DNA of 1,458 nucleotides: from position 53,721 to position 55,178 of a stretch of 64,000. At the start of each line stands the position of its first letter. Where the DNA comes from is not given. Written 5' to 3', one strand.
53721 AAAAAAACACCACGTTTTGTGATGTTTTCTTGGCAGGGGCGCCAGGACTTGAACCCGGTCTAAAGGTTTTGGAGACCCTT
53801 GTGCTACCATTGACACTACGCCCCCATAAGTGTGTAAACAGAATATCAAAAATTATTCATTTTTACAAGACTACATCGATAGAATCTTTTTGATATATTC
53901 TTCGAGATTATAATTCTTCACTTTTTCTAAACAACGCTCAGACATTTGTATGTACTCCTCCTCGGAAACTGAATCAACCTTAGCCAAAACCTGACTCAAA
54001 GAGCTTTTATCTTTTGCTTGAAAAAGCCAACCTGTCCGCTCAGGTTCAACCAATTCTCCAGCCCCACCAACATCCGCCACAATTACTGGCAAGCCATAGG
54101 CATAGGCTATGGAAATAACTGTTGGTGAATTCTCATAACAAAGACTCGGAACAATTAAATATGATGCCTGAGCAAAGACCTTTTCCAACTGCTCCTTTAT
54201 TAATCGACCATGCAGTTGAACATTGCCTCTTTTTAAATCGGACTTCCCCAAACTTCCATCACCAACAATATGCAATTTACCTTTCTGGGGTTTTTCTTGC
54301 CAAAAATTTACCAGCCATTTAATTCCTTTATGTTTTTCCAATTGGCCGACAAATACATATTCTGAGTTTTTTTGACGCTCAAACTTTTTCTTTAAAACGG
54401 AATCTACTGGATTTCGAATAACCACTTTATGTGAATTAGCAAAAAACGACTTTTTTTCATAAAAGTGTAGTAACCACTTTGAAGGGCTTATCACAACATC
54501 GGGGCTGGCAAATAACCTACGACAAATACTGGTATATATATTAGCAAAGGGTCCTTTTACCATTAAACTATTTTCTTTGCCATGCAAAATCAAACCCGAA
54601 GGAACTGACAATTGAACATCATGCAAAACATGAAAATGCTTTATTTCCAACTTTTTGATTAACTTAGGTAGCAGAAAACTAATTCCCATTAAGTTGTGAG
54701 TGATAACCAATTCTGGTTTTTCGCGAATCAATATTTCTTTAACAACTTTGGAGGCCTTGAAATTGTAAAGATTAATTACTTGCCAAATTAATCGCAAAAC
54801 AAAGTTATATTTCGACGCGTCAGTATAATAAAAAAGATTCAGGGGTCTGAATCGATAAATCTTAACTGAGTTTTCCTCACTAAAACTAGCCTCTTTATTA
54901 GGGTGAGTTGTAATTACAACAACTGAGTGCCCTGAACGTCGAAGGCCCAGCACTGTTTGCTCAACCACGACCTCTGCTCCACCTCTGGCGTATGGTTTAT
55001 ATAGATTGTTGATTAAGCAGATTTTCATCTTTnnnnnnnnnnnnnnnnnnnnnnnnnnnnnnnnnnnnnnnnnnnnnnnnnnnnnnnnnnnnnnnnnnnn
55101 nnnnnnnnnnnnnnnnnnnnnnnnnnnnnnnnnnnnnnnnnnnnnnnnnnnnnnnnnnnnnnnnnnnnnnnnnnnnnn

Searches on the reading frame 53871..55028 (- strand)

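Call 38: search_protein_families(library=ncbifam, proteins=[window:53871-55028:-], max_evalue=0.00001)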
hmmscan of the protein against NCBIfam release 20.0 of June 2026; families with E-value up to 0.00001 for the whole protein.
window:53871-55028:- (385 aa): 15 families
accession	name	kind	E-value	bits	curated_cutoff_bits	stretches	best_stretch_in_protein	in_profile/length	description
NF047684.1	TeichurnBiosyTuaC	equivalog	2.3e-14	53.1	550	1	224-374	222-374/391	teichuronic acid biosynthesis protein TuaC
TIGR03088.1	stp2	hypoth_equivalog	3.2e-11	42.9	409.05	1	100-351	77-335/374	TIGR03088 family PEP-CTERM/XrtA system glycosyltransferase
TIGR04157.1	glyco_rSAM_CFB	subfamily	6e-11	42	400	1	204-350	209-362/406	TIGR04157 family glycosyltransferase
NF041876.1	EPS_EpsE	equivalog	7.4e-10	38.6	400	1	268-371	276-377/389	exopolysaccharide biosynthesis GT4 family glycosyltransferase EpsE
NF050056.1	ProtGlycPglH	equivalog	1.7e-09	37.3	600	1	48-384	25-348/354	GalNAc-alpha-(1->4)-GalNAc-alpha-(1->3)-diNAcBac-PP-undecaprenol alpha-1,4-N-acetyl-D-galactosaminyltransferase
TIGR02149.1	glgA_Coryne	subfamily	2.4e-09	36.8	302.4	1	260-354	255-352/391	glycogen synthase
NF007396.0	PRK09922.1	equivalog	4.8e-09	35.6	385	1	202-382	161-351/361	lipopolysaccharide 1,6-galactosyltransferase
TIGR04063.1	stp3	hypoth_equivalog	1.4e-08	34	442.05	1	206-357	198-363/397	TIGR04063 family PEP-CTERM/XrtA system glycosyltransferase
TIGR03999.1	thiol_BshA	equivalog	3e-08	33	273.7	1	147-381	119-365/375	N-acetyl-alpha-D-glucosaminyl L-malate synthase BshA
TIGR04005.1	wcaL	equivalog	8.1e-08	31.5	537.6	1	299-379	315-395/406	colanic acid biosynthesis glycosyltransferase WcaL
TIGR03449.1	mycothiol_MshA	equivalog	2.7e-07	29.9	462.5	1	272-383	288-397/406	D-inositol-3-phosphate glycosyltransferase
NF046085.1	XrtY_assoc_Gly1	equivalog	5e-07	28.9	400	0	202-381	185-376/387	XrtY-associated glycosyltransferase XYAG1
NF049988.1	MGlcDAGSynMgs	equivalog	1.1e-06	28.3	400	0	191-382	186-380/398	alpha-monoglucosyldiacylglycerol synthase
NF053787.1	GlcN_PG_synth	equivalog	1.5e-06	27.3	480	1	212-382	187-352/361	N-acetylglucosaminyl phosphatidylglycerol synthase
TIGR02095.1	glgA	subfamily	2.1e-06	26.7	328.45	1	216-356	286-443/477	glycogen/starch synthase, ADP-glucose type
